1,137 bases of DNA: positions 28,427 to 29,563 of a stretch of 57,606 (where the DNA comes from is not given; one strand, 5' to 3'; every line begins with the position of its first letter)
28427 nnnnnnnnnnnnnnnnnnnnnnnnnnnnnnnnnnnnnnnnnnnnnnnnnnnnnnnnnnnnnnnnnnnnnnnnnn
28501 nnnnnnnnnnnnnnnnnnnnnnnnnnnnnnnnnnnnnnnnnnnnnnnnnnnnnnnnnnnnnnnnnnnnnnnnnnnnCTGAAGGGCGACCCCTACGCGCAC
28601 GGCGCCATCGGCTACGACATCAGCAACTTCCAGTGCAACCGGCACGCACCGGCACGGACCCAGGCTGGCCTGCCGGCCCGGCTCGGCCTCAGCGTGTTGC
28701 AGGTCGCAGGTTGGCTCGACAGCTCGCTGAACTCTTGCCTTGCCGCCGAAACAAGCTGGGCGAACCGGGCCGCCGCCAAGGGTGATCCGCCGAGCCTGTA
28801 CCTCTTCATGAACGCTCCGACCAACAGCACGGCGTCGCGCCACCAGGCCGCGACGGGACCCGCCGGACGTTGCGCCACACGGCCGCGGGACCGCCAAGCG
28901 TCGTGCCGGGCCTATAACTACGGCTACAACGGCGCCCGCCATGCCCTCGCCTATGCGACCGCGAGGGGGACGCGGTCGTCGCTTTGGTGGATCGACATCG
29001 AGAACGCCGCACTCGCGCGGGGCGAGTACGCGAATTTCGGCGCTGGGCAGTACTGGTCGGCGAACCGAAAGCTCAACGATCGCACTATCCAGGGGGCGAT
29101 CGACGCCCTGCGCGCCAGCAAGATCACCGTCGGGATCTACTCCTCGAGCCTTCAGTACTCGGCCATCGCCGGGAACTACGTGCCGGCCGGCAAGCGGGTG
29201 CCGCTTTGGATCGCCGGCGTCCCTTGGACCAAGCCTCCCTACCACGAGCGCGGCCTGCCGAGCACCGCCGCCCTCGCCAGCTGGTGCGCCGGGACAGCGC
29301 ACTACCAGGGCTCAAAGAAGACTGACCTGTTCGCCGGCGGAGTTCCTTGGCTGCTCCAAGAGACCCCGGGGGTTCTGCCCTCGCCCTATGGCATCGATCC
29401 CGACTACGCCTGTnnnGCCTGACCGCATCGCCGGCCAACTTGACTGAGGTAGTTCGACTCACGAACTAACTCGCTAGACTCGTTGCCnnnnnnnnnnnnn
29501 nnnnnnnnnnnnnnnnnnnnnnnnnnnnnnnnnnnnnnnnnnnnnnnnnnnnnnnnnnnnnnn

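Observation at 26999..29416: Unusual secreted mosaic protein: proline-free collagen-like (Gly-Thr-Ser)28 stalk, six-blade propeller-like repeat module and GH25/DUF1906-like C-terminal domain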

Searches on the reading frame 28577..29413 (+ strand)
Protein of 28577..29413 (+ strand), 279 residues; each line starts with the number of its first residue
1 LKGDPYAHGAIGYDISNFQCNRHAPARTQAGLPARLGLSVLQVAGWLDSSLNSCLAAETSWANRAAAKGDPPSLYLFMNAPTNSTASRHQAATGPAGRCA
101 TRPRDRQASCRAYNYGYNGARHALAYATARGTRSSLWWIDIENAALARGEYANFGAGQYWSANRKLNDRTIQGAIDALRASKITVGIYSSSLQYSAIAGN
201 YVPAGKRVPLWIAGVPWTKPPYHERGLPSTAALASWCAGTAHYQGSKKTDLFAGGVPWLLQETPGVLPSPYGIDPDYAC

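Call 7: search_protein_families(library=pfam, proteins=[window:28577-29413:+], max_evalue=10)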
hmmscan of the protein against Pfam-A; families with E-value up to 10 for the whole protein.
seq(279 aa): 1 family
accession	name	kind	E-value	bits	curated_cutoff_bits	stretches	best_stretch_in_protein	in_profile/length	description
PF15736.10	DUF4684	-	9.4e-05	21.8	27.2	1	57-135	264-342/458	Domain of unknown function (DUF4684)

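Call 8: search_solved_structures(query=window:28577-29413:+, max_evalue=10, show_alignments=2)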
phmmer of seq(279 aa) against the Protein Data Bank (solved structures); distinct sequences matched with E-value up to 10: 1.
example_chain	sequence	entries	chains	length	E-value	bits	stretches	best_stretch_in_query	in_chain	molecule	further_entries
4kt3_A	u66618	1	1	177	0.27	13.9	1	5-77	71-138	Uncharacterized protein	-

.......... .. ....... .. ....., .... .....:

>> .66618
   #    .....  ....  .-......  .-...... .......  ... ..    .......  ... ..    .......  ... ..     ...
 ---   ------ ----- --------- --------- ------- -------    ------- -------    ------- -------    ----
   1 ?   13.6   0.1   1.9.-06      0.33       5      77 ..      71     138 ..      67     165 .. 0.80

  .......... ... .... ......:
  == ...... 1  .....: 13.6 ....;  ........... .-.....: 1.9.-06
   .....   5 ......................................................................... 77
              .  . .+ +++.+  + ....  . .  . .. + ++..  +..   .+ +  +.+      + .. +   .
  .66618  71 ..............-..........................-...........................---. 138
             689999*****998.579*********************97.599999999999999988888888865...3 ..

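Call 9: find_homologous_proteins(query=window:28577-29413:+, max_evalue=0.001)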
Query seq(279 aa) (279 aa): 31 proteins with E <= 0.001 among 4126 candidates.
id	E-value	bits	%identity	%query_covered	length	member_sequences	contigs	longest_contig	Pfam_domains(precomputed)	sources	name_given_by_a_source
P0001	2.4e-119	416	67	100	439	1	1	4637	-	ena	-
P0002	3.3e-102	360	59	97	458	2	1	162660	-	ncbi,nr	ncbi:MAG TPA: hypothetical protein VKV23_07865 [Acidimicrobiales bacterium]|nr:hypothetical protein 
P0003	2.4e-101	357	57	99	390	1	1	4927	-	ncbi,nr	ncbi:MAG: hypothetical protein JWM85_1558, partial [Acidimicrobiaceae bacterium]|nr:hypothetical pro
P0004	4.9e-100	353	57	96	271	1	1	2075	-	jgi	jgi:hypothetical protein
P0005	2.6e-99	350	59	99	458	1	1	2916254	-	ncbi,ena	-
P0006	1.4e-96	341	57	97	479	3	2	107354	-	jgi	-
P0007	2.7e-96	341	57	97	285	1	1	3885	-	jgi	jgi:hypothetical protein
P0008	2.7e-95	337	53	99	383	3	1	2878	-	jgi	jgi:hypothetical protein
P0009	1.5e-91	325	53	97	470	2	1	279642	-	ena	-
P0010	2.9e-91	324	54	97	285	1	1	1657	-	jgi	-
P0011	5.4e-91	323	53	97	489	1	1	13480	-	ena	-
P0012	3.3e-90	321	53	99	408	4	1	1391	-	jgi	-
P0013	1.2e-88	315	55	97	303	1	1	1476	-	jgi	jgi:hypothetical protein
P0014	1.5e-87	312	57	87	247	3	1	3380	-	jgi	jgi:hypothetical protein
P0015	3.0e-81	291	50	97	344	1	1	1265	-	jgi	jgi:hypothetical protein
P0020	4.6e-62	228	46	99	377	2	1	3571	-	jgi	jgi:hypothetical protein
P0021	3.0e-57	212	46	98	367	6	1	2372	-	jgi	jgi:hypothetical protein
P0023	4.3e-52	195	44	98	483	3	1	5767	-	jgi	jgi:hypothetical protein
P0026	8.4e-30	122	39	92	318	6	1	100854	-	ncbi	-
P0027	8.3e-26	109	36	98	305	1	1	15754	-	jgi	jgi:hypothetical protein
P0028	3.9e-25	107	37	75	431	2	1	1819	PF08239.18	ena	-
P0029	4.7e-25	107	39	74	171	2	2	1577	-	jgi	jgi:hypothetical protein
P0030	6.3e-24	103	39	75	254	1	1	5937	-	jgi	jgi:hypothetical protein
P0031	6.3e-22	96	41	75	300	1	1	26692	-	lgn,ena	-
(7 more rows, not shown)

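Call 13: search_solved_structures(query=A1, max_evalue=10, show_alignments=3)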
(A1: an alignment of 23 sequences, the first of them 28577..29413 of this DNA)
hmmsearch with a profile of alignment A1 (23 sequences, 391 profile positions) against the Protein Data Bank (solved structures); distinct sequences matched with E-value up to 10: 1.
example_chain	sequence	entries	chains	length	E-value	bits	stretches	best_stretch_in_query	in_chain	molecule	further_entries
3a15_A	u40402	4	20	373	1.8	11.3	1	282-323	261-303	Aldoxime dehydratase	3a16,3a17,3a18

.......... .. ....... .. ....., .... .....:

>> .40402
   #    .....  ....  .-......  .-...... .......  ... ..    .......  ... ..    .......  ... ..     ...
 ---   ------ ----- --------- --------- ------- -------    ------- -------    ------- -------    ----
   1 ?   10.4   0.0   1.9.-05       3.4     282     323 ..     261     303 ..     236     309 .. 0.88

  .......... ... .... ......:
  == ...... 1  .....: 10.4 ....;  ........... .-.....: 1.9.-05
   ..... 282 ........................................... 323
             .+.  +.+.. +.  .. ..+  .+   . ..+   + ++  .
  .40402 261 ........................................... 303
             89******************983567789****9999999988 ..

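Call 14: search_protein_families(library=pfam, alignment_id=A1, max_evalue=1)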
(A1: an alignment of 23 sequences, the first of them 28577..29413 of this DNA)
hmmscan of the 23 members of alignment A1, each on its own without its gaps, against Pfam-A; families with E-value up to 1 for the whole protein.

A. member 1, window:28577-29413:+ (279 aa): 1 family
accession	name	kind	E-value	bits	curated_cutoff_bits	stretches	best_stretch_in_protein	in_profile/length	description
PF15736.10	DUF4684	-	9.4e-05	21.8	27.2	1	57-135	264-342/458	Domain of unknown function (DUF4684)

B. families by the number of members that match (of 23 scanned): 12 families
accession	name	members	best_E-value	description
PF15736.10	DUF4684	2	9.4e-05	Domain of unknown function (DUF4684)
PF01183.26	Glyco_hydro_25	2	0.0099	Glycosyl hydrolases family 25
PF23795.1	SH3_YKFC_2nd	2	0.19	YKFC SH3b2 domain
PF08239.17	SH3_3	1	8.4e-06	Bacterial SH3 domain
PF23283.1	D8C_UMOD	1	0.014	Uromodulin-like, D8C domain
PF09837.15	DUF2064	1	0.095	Uncharacterized protein conserved in bacteria (DUF2064)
PF01545.26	Cation_efflux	1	0.1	Cation efflux family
PF01343.23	Peptidase_S49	1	0.17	Peptidase family S49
PF10411.14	DsbC_N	1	0.23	Disulfide bond isomerase protein N-terminal domain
PF19135.5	DUF5818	1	0.42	Protein of unknown function (DUF5818)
PF01518.21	PolyG_pol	1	0.45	Sigma NS protein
PF21474.3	DNApolII_N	1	0.63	DNA polymerase II, N-terminal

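Call 15: find_related_loci(query=A1, collection=genome_contigs, flank=6000)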
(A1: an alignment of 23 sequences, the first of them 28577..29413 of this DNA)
Query A1 (279 aa) in genome_contigs; peptide patterns used: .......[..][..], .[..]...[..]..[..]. (x = any residue, [..] = any of these).
304 stretches matched a pattern; 256 encode a relative of the query (tblastn E <= 1e-3); the best 80 are kept; 80 distinct loci.
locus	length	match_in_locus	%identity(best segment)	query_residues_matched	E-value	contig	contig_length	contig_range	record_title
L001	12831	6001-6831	94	3-279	3e-175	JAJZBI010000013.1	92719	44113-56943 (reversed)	MAG: Actinomycetes bacterium isolate HSP2.bin26 NODE_131_length_92719_cov_4.145736, whole genome shotgun sequence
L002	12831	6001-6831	70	3-279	9e-129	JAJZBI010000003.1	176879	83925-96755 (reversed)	MAG: Actinomycetes bacterium isolate HSP2.bin26 NODE_23_length_176879_cov_4.288896, whole genome shotgun sequence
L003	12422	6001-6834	65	1-279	5e-122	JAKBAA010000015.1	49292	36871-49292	MAG: Actinomycetes bacterium isolate ZJ1.bin84 NODE_758_length_49292_cov_3.425058, whole genome shotgun sequence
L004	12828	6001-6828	66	3-279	3e-115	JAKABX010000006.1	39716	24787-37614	MAG: Actinomycetes bacterium isolate WH2.bin52 NODE_1513_length_39716_cov_2.297936, whole genome shotgun sequence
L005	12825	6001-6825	61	5-279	2e-107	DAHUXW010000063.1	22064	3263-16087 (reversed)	MAG TPA_asm: Acidimicrobiaceae bacterium isolate clean1657 k141_531944, whole genome shotgun sequence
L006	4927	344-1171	57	5-279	6e-107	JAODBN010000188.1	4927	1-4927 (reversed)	MAG: Acidimicrobiaceae bacterium isolate RYN_47 scaffold_147528, whole genome shotgun sequence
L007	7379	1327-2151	59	5-279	5e-105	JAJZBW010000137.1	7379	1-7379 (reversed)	MAG: Actinomycetes bacterium isolate JA1.bin31 NODE_7886_length_7379_cov_1.437534, whole genome shotgun sequence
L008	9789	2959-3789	59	5-279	6e-103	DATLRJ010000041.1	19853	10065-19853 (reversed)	MAG TPA_asm: Acidimicrobiales bacterium isolate SMAG_U13901 k141_662610, whole genome shotgun sequence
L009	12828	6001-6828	58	5-279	2e-102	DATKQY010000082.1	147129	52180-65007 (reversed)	MAG TPA_asm: Acidimicrobiales bacterium isolate SMAG_U14014 k141_1128798, whole genome shotgun sequence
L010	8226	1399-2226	59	7-279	2e-102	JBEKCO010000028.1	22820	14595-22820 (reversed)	MAG: Acidimicrobiales bacterium isolate SPRUCE 161 SPRUCE_161_28, whole genome shotgun sequence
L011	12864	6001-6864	59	5-279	6e-102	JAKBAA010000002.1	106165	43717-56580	MAG: Actinomycetes bacterium isolate ZJ1.bin84 NODE_138_length_106165_cov_3.239490, whole genome shotgun sequence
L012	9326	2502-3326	57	5-279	8e-102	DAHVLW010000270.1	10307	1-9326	MAG TPA_asm: Acidimicrobiaceae bacterium isolate clean536 k141_1151178, whole genome shotgun sequence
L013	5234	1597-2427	57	1-279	2e-101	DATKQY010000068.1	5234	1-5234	MAG TPA_asm: Acidimicrobiales bacterium isolate SMAG_U14014 k141_71722, whole genome shotgun sequence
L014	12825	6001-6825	57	8-279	1e-100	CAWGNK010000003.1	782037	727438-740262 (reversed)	MAG: uncultured Acidimicrobiaceae bacterium isolate MFD01112.bin.1.68 genome assembly, contig: contig_2766, whole genome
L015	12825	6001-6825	56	5-279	1e-99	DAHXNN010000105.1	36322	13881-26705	MAG TPA_asm: Acidimicrobiaceae bacterium isolate clean1786 k141_218623, whole genome shotgun sequence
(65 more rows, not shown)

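Call 17: predict_structure(alignment_id=A1)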
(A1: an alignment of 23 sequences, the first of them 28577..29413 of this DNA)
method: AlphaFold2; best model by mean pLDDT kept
length: 279 residues; sequences in the alignment: 23
mean_pLDDT: 90.9   pTM: 0.91
mean pLDDT of the five models: 90.9, 90.7, 90.2, 88.6, 83.6
residues with pLDDT >= 90: 208; 70-90: 51; 50-70: 18; < 50: 2
segments of 3 or more residues with pLDDT < 50: none
pLDDT, mean of each block of 10 residues (from residue 1): 79 82 67 89 88 91 84 95 95 98 97 98 97 96 94 95 98 99 97 95 97 92 89 95 87 96 68 87
secondary structure, 60 per line:
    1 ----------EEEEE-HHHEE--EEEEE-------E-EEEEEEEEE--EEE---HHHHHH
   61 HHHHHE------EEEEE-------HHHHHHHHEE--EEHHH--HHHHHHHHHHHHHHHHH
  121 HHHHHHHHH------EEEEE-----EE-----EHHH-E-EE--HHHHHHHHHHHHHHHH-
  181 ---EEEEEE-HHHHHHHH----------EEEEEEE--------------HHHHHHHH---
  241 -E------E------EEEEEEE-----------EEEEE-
elements in order: E11-15 E24-28 E38-46 E49-51 H55-65 E73-77 H85-92 H104-129 E136-140 H164-179 E184-189 H191-198 E209-215 H230-237 E256-262 E274-278

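Call 20: fold_search(model_id=the predicted structure, library=pdb)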
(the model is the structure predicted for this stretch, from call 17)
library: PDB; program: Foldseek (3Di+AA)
matches with E <= 10: 1094; with E <= 0.001: 5
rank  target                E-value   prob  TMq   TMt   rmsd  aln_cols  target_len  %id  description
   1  2x8r_B                1.9e-05  1.00  0.48  0.62   7.3       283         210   13  The structure of a family GH25 lysozyme from Aspergillus fumigatus (released 2010-09-08)
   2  2x8r_A                3.5e-05  1.00  0.46  0.59   7.8       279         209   13  The structure of a family GH25 lysozyme from Aspergillus fumigatus (released 2010-09-08)
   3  6zmv_A                1.0e-04  1.00  0.47  0.61   6.2       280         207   14  Structure of muramidase from Trichobolus zukalii (released 2021-07-14)
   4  1jfx                  1.0e-04  1.00  0.49  0.61   6.1       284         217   13  Crystal structure of the bacterial lysozyme from Streptomyces coelicolor at 1.65 A resolution (released 2001-09-05)
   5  6zm8                  1.0e-04  1.00  0.48  0.62   6.0       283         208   15  Structure of muramidase from Acremonium alcalophilum (released 2021-07-14)
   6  3cz8_B                2.4e-03  0.54  0.28  0.26  14.4       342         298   14  Crystal structure of putative sporulation-specific glycosylase ydhD from Bacillus subtilis (released 2008-05-27)
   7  6krn_A                3.4e-03  0.84  0.38  0.26   9.2       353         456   10  Crystal structure of GH30 xylanase B from Talaromyces cellulolyticus expressed by Pichia pastoris in complex with aldo (released 2020-06-17)
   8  2ixv_A                3.9e-03  0.99  0.40  0.34   7.5       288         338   12  Crystal structure of the modular Cpl-1 endolysin complexed with a peptidoglycan analogue (E94Q mutant) (released 2007-07-03)
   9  1h09                  5.7e-03  0.99  0.43  0.36   6.7       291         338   11  Multimodular Pneumococcal Cell Wall Endolysin from phage Cp-1 (released 2003-06-26)
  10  6gp5_B                6.5e-03  0.93  0.37  0.34   9.1       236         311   13  Beta-1,4-galactanase from Bacteroides thetaiotaomicron (released 2018-12-26)
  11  4yyf_A                6.9e-03  0.85  0.32  0.28   7.4       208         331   10  The crystal structure of a glycosyl hydrolase of GH3 family member from [Mycobacterium smegmatis str. MC2 155 (released 2015-04-08)
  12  9fyn                  1.5e-02  0.75  0.32  0.14   9.7       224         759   11  Lacto-N-biosidase from Trueperella pyogenes (released 2024-10-09)
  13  3cz8_A                1.5e-02  0.28  0.28  0.26  14.2       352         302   13  Crystal structure of putative sporulation-specific glycosylase ydhD from Bacillus subtilis (released 2008-05-27)
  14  9fa6_A                1.8e-02  0.80  0.39  0.24   7.7       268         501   11  Gcase in complex with small molecule inhibitor 1 (released 2024-07-03)
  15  3sqm_D                2.0e-02  0.63  0.29  0.18  10.7       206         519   11  Crystal Structure of Glycoside Hydrolase from Synechococcus Complexed with N-acetyl-D-glucosamine (released 2011-07-20)
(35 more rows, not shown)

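Call 23: search_protein_families(library=pfam, proteins=[P0026, P0027, P0028, P0029, P0030, P0031, P0020, P0021, P0023], max_evalue=1)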
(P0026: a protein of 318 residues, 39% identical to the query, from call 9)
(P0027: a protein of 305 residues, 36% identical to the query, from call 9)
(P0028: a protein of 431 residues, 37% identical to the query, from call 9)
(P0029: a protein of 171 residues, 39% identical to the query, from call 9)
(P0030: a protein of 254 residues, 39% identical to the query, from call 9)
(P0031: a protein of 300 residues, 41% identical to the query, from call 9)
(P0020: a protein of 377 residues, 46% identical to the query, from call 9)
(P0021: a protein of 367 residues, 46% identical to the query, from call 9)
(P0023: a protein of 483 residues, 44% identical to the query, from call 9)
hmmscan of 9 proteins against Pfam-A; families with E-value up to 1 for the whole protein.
P0026 (318 aa): 0 families

P0027 (305 aa): 0 families

P0028 (431 aa): 1 family
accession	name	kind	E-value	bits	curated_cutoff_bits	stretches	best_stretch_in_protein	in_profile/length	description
PF08239.17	SH3_3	-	8.4e-06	26.3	27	1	273-326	3-53/54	Bacterial SH3 domain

P0029 (171 aa): 0 families

P0030 (254 aa): 1 family
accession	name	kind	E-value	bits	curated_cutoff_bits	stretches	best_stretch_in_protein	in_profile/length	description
PF01183.26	Glyco_hydro_25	-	0.0099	16.7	27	1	155-217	90-153/180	Glycosyl hydrolases family 25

P0031 (300 aa): 0 families

P0020 (377 aa): 0 families

P0021 (367 aa): 0 families

P0023 (483 aa): 1 family
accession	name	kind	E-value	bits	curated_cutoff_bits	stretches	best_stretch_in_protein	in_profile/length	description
PF23795.1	SH3_YKFC_2nd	-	0.19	12.1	27.4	0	131-145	40-54/57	YKFC SH3b2 domain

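Call 33: search_protein_representatives(alignment_id=A2)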
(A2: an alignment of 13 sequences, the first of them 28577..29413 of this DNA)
Query: 13 sequences, 282 profile positions. Proteins with E-value up to 0.001 (for the whole library): 1759; up to 1e-10: 1210; up to 1e-30: 423. The best 150 are listed.
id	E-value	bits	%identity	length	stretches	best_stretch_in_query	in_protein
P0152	3.8e-101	354.9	-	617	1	10-282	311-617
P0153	1.4e-98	346.4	-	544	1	19-282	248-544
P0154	4.9e-98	344.7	-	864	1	6-282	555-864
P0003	2.2e-97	342.6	-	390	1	24-282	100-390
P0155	3.0e-97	342.1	-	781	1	17-282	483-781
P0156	2.5e-94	332.5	-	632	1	32-282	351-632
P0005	3.5e-93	328.8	-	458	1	15-282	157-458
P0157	2.1e-88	313.1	-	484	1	16-282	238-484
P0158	8.1e-88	311.2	-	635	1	22-282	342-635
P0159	6.6e-86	304.9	-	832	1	15-282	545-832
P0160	4.9e-85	302.0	-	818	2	13-282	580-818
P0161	2.8e-83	296.3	-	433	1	9-282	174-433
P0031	6.8e-82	291.7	-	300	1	2-282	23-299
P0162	9.5e-82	291.3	-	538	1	19-282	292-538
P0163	6.9e-81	288.4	-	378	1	23-282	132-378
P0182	8.7e-69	248.7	-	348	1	35-282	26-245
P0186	9.9e-67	242.0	-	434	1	29-282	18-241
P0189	2.5e-65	237.4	-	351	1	26-282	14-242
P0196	1.1e-62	228.7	-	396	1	33-282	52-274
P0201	7.9e-61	222.6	-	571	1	36-282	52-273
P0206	6.7e-60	219.6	-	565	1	36-282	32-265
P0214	3.5e-59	217.2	-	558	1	28-282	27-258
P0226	2.2e-57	211.3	-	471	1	28-282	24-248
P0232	1.4e-56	208.7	-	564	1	35-282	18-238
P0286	4.4e-50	187.4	-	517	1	30-282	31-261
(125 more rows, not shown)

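Call 36: search_solved_structures(query=A4, max_evalue=10, show_alignments=3)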
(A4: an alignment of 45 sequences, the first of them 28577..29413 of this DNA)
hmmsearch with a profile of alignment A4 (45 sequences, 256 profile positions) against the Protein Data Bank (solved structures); distinct sequences matched with E-value up to 10: 2.
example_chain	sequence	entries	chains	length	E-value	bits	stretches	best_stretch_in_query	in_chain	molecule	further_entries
3fgy_A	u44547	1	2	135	0.11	15.1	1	30-90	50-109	uncharacterized NTF2-like protein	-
7y3z_D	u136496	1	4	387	0.96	12.1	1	151-181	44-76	Fenoxaprop-p-ethyl hydrolase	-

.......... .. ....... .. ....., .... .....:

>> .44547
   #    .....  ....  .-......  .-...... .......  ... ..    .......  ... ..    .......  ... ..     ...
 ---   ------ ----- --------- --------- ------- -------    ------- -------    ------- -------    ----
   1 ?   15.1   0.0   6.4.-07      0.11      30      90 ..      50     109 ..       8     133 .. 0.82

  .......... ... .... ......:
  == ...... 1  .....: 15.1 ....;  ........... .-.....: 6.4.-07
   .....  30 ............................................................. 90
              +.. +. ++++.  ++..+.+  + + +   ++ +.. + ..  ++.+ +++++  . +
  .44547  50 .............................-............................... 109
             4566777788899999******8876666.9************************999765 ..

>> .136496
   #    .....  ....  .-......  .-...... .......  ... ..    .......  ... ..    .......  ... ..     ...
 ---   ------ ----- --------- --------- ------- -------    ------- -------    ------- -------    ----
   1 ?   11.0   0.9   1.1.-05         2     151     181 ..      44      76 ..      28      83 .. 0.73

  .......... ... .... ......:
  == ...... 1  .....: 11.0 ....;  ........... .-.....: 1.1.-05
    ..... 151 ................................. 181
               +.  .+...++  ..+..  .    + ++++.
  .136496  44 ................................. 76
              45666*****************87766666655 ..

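Call 37: search_protein_families(library=pfam, alignment_id=A4, max_evalue=0.1)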
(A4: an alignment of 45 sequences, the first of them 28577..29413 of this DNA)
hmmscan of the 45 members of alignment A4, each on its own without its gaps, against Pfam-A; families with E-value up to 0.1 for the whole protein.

A. member 1, window:28577-29413:+ (279 aa): 1 family
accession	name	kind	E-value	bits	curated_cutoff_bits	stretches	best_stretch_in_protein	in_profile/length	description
PF15736.10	DUF4684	-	9.4e-05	21.8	27.2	1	57-135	264-342/458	Domain of unknown function (DUF4684)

B. families by the number of members that match (of 45 scanned): 11 families
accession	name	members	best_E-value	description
PF08924.17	Rv2525c_GlyHyd-like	2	0.00017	Rv2525c-like, glycoside hydrolase-like domain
PF15736.10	DUF4684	1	9.4e-05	Domain of unknown function (DUF4684)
PF01456.22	Mucin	1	0.00042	Mucin-like glycoprotein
PF21827.1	New_glue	1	0.00063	New glue protein family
PF06933.16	SSP160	1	0.0026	Special lobe-specific silk protein SSP160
PF01183.26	Glyco_hydro_25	1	0.0099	Glycosyl hydrolases family 25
PF23283.1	D8C_UMOD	1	0.014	Uromodulin-like, D8C domain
PF14019.11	DUF4235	1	0.017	Protein of unknown function (DUF4235)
PF00267.27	Porin_1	1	0.088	Gram-negative porin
PF23673.1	DUF7154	1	0.094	Domain of unknown function (DUF7154)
PF06055.17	ExoD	1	0.096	Exopolysaccharide synthesis, ExoD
